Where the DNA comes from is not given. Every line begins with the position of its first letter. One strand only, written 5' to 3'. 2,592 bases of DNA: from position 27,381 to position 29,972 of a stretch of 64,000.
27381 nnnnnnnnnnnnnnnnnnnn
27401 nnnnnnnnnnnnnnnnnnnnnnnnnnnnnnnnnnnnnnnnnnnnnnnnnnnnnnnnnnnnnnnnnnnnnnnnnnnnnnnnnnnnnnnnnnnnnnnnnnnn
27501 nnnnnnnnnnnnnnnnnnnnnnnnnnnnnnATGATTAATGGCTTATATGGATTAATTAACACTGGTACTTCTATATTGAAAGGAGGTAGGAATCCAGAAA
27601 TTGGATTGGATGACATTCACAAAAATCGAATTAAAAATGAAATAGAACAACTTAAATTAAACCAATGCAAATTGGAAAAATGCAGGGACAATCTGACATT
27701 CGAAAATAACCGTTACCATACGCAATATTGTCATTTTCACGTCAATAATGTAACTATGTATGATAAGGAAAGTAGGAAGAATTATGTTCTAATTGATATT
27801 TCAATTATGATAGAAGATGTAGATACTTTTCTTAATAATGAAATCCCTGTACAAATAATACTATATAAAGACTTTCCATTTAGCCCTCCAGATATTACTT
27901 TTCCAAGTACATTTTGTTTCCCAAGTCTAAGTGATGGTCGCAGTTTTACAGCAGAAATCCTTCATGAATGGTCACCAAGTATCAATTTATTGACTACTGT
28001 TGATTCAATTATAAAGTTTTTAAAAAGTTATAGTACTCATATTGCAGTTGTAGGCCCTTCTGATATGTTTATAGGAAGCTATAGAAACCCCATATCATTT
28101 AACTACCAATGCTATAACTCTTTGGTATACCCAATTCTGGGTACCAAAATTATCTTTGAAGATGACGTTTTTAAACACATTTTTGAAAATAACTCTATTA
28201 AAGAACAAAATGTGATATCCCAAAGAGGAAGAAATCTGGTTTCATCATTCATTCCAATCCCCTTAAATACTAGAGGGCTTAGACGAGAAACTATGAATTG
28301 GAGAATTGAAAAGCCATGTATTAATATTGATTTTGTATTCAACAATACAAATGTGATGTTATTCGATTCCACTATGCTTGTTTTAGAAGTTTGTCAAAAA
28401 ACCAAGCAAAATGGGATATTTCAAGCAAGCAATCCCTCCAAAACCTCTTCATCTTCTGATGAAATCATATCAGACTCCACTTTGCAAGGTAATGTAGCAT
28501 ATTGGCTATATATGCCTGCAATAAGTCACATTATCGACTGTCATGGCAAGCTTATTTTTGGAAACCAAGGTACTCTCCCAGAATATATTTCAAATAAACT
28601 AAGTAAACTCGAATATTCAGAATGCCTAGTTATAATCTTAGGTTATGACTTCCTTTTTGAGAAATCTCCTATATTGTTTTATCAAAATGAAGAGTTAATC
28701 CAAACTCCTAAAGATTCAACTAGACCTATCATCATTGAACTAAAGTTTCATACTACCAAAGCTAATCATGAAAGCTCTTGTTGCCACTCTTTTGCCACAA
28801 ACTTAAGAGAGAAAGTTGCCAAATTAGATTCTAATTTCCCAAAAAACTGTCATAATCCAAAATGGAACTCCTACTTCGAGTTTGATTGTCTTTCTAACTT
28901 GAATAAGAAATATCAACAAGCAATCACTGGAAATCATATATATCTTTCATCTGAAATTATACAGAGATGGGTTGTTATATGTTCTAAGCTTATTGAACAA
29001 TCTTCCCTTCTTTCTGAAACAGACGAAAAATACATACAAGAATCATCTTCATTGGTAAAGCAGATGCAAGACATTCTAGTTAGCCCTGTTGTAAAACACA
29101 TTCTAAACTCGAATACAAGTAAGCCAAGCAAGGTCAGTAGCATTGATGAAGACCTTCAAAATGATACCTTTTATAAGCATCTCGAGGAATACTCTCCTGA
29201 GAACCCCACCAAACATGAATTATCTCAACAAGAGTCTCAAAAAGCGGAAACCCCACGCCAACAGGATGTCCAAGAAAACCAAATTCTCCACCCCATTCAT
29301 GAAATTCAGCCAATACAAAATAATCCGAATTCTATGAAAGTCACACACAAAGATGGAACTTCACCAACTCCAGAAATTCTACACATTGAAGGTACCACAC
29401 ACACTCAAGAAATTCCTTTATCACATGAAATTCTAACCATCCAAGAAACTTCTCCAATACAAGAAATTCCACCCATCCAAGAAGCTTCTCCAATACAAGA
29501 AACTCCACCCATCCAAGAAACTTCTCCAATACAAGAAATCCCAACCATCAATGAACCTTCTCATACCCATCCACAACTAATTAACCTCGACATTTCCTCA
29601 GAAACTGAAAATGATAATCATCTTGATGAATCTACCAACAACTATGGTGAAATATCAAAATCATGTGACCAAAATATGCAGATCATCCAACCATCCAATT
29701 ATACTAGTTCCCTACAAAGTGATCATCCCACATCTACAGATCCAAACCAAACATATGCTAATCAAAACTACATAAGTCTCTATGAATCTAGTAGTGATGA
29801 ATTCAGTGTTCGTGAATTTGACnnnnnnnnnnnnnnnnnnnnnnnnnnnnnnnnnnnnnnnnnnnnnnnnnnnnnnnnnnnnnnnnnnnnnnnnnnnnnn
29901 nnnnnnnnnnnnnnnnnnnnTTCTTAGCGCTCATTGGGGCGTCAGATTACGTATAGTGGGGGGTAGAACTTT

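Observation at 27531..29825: TSG101/Vps23-like UEV protein with a rapidly evolving 18-nt tandem repeat in a lineage reported to have a reduced ESCRT set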

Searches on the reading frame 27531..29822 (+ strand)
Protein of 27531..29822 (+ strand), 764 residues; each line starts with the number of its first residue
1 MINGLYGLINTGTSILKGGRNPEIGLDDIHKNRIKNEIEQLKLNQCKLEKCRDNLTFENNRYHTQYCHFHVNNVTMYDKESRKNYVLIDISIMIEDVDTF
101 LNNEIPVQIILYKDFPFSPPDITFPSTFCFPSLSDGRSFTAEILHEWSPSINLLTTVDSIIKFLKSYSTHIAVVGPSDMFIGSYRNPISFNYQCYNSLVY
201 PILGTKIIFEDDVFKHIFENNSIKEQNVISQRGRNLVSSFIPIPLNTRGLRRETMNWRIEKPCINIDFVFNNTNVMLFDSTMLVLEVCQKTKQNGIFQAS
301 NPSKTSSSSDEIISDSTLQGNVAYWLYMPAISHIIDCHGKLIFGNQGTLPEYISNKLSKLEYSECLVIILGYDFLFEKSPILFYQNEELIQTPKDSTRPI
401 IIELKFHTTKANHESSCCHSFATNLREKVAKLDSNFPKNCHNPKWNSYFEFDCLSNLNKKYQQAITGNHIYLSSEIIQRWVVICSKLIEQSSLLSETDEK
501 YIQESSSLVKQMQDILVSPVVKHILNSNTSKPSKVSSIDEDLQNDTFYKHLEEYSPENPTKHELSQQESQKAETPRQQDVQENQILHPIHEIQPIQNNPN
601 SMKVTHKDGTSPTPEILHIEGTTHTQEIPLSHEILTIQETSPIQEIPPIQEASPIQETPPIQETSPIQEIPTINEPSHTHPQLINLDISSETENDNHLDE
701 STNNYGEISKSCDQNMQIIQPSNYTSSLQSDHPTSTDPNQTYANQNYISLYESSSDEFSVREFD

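Call 4: search_protein_families(library=pfam, proteins=[window:27531-29822:+], max_evalue=10)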
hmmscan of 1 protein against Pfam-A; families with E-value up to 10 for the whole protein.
window:27531-29822:+ (764 aa): 2 families
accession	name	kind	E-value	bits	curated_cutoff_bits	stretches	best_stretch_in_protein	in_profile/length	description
PF00179.31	UQ_con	-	3.8e-06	27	27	1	83-166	25-110/140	Ubiquitin-conjugating enzyme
PF05743.18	UEV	-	0.022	15.1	27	1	63-162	9-113/121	UEV domain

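Call 5: search_solved_structures(query=window:27531-29822:+, max_evalue=10, show_alignments=3)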
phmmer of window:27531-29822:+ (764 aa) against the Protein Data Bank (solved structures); distinct sequences matched with E-value up to 10: 147 (the best 60 are shown).
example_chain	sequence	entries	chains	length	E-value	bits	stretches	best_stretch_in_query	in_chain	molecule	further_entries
2f4z_A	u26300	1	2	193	0.0022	19.7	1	105-163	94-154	TgTwinScan_2721 - E2 domain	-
7xed_A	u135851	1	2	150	0.0064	18.1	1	107-164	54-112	UBC core domain-containing protein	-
8grm_P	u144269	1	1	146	0.0071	18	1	112-164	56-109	UbcH5b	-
3jvz_A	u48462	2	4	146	0.0074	17.9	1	112-163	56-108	Ubiquitin-conjugating enzyme E2 D2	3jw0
4auq_A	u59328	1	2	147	0.0076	17.9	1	112-163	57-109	UBIQUITIN-CONJUGATING ENZYME E2 D2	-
5d0m_A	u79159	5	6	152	0.0077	17.9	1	112-164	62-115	Ubiquitin-conjugating enzyme E2 D2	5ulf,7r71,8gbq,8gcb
5d0k_A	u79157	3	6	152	0.0077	17.9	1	112-164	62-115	Ubiquitin-conjugating enzyme E2 D2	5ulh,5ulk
6w7z_A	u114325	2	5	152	0.0077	17.9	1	112-164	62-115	Ubiquitin-conjugating enzyme E2 D2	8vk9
8vk8_A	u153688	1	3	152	0.0077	17.9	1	112-164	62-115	Ubiquitin-conjugating enzyme E2 D2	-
4ldt_C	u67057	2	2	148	0.0078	17.9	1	112-163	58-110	Ubiquitin-conjugating enzyme E2 D2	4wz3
6w9d_A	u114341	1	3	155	0.0079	17.9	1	112-164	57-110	Ubiquitin-conjugating enzyme E2 D2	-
3a33_A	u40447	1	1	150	0.008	17.8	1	112-163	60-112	Ubiquitin-conjugating enzyme E2 D2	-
3ugb_A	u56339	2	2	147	0.0081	17.8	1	112-163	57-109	Ubiquitin-conjugating enzyme E2 D3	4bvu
9v9q_P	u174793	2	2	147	0.0081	17.8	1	112-163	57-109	Ubiquitin-conjugating enzyme E2 D3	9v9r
8ams_A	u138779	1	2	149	0.0083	17.8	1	112-163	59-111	Ubiquitin-conjugating enzyme E2 D3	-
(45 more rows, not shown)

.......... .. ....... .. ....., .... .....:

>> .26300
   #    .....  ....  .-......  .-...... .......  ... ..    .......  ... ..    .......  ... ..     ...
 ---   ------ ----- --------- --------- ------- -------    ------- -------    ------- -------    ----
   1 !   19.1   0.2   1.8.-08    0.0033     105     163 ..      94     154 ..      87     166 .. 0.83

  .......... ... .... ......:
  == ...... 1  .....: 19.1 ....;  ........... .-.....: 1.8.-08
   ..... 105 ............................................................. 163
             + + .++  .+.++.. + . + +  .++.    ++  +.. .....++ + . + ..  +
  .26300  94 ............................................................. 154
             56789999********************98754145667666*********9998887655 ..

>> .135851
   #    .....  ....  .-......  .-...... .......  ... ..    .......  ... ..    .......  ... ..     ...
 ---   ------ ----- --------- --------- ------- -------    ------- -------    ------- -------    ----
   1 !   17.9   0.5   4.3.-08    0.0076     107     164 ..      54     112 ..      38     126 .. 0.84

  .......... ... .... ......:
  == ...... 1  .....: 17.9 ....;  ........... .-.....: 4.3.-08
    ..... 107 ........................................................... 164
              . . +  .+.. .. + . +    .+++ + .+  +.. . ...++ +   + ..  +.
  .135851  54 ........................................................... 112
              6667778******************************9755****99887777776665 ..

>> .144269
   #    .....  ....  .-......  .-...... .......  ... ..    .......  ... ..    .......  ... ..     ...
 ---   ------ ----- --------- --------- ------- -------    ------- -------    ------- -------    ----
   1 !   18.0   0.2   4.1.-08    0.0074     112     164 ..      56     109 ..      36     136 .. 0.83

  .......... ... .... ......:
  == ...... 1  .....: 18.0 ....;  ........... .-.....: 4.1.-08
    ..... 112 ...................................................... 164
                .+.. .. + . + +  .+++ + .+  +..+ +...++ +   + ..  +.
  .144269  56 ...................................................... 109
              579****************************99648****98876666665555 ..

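Call 7: find_homologous_proteins(query=window:27531-29822:+, max_evalue=0.001)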
Query window:27531-29822:+ (764 aa): 9 proteins with E <= 0.001 among 8000 candidates.
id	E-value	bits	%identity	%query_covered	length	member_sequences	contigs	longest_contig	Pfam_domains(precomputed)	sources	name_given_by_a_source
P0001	0.0e+0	1735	100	100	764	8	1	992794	PF00179.32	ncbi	ncbi:putative UBC domain-containing protein [Cryptosporidium parvum]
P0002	0.0e+0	1367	80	100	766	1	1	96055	PF00179.32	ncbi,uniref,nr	ncbi:UBC domain containing [Cryptosporidium sp. chipmunk genotype I]|uniref:UBC domain containing n=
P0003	7.4e-292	988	61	100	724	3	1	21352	PF00179.32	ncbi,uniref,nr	ncbi:putative UBC domain-containing protein [Cryptosporidium canis]|uniref:UBC domain-containing pro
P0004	2.0e-272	924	63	87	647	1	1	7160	PF00179.32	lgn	-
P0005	1.3e-239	816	61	78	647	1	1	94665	-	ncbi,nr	ncbi:Ubiquitin-conjugating enzyme family protein [Cryptosporidium felis]|nr:Ubiquitin-conjugating en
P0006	1.2e-172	594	51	69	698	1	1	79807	PF00179.32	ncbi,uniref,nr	ncbi:hypothetical protein FG386_002431 [Cryptosporidium ryanae]|uniref:uncharacterized protein n=1 T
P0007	3.7e-164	566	51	70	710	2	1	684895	-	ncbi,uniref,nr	ncbi:hypothetical protein FG379_002246 [Cryptosporidium bovis]|uniref:uncharacterized protein n=1 Ta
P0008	8.7e-116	406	40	72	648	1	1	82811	PF00179.32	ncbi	ncbi:hypothetical protein ACR3K2_22860 [Cryptosporidium serpentis]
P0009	2.4e-115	405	40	72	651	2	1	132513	PF00179.32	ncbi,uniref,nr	ncbi:hypothetical protein cand_002460 [Cryptosporidium andersoni]|uniref:UBC core domain-containing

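Call 17: search_protein_families(library=pfam, alignment_id=A1, max_evalue=10)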
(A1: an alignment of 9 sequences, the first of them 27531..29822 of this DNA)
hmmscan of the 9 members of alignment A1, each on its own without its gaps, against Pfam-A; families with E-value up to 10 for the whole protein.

A. member 1, window:27531-29822:+ (764 aa): 2 families
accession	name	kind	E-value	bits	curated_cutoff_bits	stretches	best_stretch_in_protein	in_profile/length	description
PF00179.31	UQ_con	-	3.8e-06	27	27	1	83-166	25-110/140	Ubiquitin-conjugating enzyme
PF05743.18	UEV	-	0.022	15.1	27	1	63-162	9-113/121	UEV domain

B. families by the number of members that match (of 9 scanned): 4 families
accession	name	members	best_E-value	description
PF00179.31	UQ_con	9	1e-07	Ubiquitin-conjugating enzyme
PF05743.18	UEV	2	0.022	UEV domain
PF23005.1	DUF7032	1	0.14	Domain of unknown function (DUF7032)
PF05887.16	Trypan_PARP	1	1.2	Procyclic acidic repetitive protein (PARP)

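Call 25: predict_structure(alignment_id=A1)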
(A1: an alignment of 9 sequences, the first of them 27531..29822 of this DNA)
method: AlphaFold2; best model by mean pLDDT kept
length: 764 residues; sequences in the alignment: 9
mean_pLDDT: 47.3   pTM: 0.38
mean pLDDT of the five models: 47.3, 41.8, 41.5, 38.9, 38.8
residues with pLDDT >= 90: 0; 70-90: 176; 50-70: 168; < 50: 420
segments of 3 or more residues with pLDDT < 50: 1-26, 53-67, 79-83, 97-101, 126-138, 169-199, 221-254, 270-272, 287-320, 373-376, 410-415, 434-440, 529-764
pLDDT, mean of each block of 10 residues (from residue 1): 33 28 45 77 69 41 49 66 66 58 65 69 47 35 63 80 60 27 27 31 76 73 34 25 24 54 71 53 51 26 24 29 66 74 63 60 72 53 61 67 70 54 68 47 60 72 71 69 78 81 82 82 65 36 42 30 25 25 23 29 24 24 25 22 24 30 26 25 23 23 24 23 24 29 26 27 28
secondary structure, 60 per line:
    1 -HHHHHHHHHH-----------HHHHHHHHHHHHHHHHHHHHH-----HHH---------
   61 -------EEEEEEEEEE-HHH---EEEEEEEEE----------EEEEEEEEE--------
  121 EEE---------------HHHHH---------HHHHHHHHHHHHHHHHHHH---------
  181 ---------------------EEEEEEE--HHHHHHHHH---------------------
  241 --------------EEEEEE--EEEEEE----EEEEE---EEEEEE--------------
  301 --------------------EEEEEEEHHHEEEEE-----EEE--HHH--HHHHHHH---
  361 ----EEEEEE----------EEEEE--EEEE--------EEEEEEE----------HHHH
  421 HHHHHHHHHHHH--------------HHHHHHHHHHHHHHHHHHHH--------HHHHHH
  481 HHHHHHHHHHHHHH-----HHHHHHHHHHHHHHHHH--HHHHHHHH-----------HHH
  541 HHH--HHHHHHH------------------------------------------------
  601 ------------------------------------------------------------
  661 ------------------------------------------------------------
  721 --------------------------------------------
elements in order (helices of 4 or more, strands of 3 or more residues): H2-11 H23-43 E68-77 E85-93 E104-112 E121-123 H139-143 H153-171 E202-208 H211-219 E255-260 E263-268 E273-277 E281-286 E321-327 E331-335 E341-343 H351-357 E365-370 E381-385 E388-391 E400-406 H417-432 H447-466 H475-494 H500-516 H519-526 H538-543 H546-552

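Call 29: list_cluster_members(proteins=[P0001])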
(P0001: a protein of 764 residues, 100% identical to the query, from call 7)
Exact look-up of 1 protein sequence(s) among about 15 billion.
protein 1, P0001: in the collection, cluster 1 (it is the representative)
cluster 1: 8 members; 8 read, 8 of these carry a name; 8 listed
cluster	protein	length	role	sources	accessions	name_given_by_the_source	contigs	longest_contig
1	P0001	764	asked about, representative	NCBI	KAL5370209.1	putative UBC domain-containing protein [Cryptosporidium parvum]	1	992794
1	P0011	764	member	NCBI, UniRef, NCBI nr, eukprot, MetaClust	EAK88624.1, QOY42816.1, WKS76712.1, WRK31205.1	possible UBC domain containing protein [Cryptosporidium parvum Iowa II] | Possible UBC domain containing protein n=2 Tax=Cryptosporidium parvum TaxID=5807 ... | QOY42816.1 hypothetical protein CPATCC_000495 [Cryptosporidium parvum]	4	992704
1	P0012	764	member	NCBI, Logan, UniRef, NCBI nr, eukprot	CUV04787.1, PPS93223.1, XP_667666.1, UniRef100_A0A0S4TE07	unnamed protein product [Cryptosporidium hominis] | Ubiquitin-conjugating enzyme n=1 Tax=Cryptosporidium hominis TaxID=237895 ... | hypothetical protein [Cryptosporidium hominis TU502]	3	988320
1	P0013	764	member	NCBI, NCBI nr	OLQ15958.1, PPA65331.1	Ubiquitin-conjugating enzyme family protein [Cryptosporidium hominis] | hypothetical protein ChTU502y2012_303g0250 [Cryptosporidium hominis]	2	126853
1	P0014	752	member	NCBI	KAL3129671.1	putative UBC domain-containing protein [Cryptosporidium hominis]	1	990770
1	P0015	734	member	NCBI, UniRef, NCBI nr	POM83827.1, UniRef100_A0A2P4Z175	Ubiquitin-conjugating enzyme family protein [Cryptosporidium meleagridis] | Ubiquitin-conjugating enzyme family protein n=1 Tax=Cryptosporidium meleagridis ...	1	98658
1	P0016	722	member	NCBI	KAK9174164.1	Ubiquitin-conjugating enzyme [Cryptosporidium meleagridis]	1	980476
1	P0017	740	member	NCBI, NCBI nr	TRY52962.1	Ubiquitin-conjugating enzyme [Cryptosporidium tyzzeri]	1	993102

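Call 82: fold_search(model_id=the predicted structure, library=pdb)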
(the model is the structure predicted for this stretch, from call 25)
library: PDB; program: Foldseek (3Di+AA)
matches with E <= 10: 641; with E <= 0.001: 0
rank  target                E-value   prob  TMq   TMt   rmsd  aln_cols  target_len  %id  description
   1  7b5l_D                3.7e-03  1.00  0.13  0.52   5.3       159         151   14  Ubiquitin ligation to F-box protein substrates by SCF-RBR E3-E3 super-assembly: NEDD8-CUL1-RBX1-SKP1-SKP2-CKSHS1-Cycli (released 2021-02-10)
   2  5udh_D                9.6e-03  1.00  0.13  0.53   5.3       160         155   13  HHARI/ARIH1-UBCH7~Ubiquitin (released 2017-06-14)
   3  9lpk_D                1.0e-02  1.00  0.13  0.54   5.2       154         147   16  Structure of human PADI6-UHRF1-UBE2D3 complex (released 2026-01-28)
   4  5udh_C                1.4e-02  1.00  0.13  0.53   5.2       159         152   14  HHARI/ARIH1-UBCH7~Ubiquitin (released 2017-06-14)
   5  3rz3_A                1.5e-02  1.00  0.10  0.40   4.5        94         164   22  Human Cdc34 E2 in complex with CC0651 inhibitor (released 2011-07-06)
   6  5hpt_C                1.5e-02  1.00  0.12  0.48   5.4       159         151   16  System-wide modulation of HECT E3 ligases with selective ubiquitin variant probes: WWP1, Ubv P2.3 and UBCH7 (released 2016-03-16)
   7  7zj3_B                1.6e-02  1.00  0.12  0.51   5.8       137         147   20  Structure of TRIM2 RING domain in complex with UBE2D1~Ub conjugate (released 2022-11-30)
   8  5fer_E                1.6e-02  1.00  0.12  0.48   6.4       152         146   18  Complex of TRIM25 RING with UbcH5-Ub (released 2016-05-18)
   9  3sqv_D                1.7e-02  1.00  0.12  0.50   4.8       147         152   16  Crystal Structure of E. coli O157:H7 E3 ubiquitin ligase, NleL, with a human E2, UbcH7 (released 2012-01-25)
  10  3sy2_C                1.9e-02  1.00  0.11  0.49   4.6       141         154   17  Crystal structure of the Salmonella E3 ubiquitin ligase SopA in complex with the human E2 UbcH7 (released 2012-01-25)
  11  4qpl_D                1.9e-02  1.00  0.12  0.48   6.6       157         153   18  Crystal structure of RNF146(RING-WWE)/UbcH5a/iso-ADPr complex (released 2014-10-15)
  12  9lu1_C                2.0e-02  0.99  0.12  0.45   6.7       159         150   16  protein structure of DDB1-DDA1-DET1-Ube2e2 bound to COP1 dimer (released 2026-01-28)
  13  7xed_A                2.1e-02  1.00  0.12  0.50   6.4       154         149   19  Crystal Structure of OsCIE1-Ubox and OsUBC8 complex (released 2023-10-04)
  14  6w7z_A                2.2e-02  0.99  0.12  0.46   7.5       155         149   18  RNF12 RING domain in complex with Ube2d2 (released 2020-05-20)
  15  4qpl_B                2.3e-02  1.00  0.12  0.48   6.5       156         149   18  Crystal structure of RNF146(RING-WWE)/UbcH5a/iso-ADPr complex (released 2014-10-15)
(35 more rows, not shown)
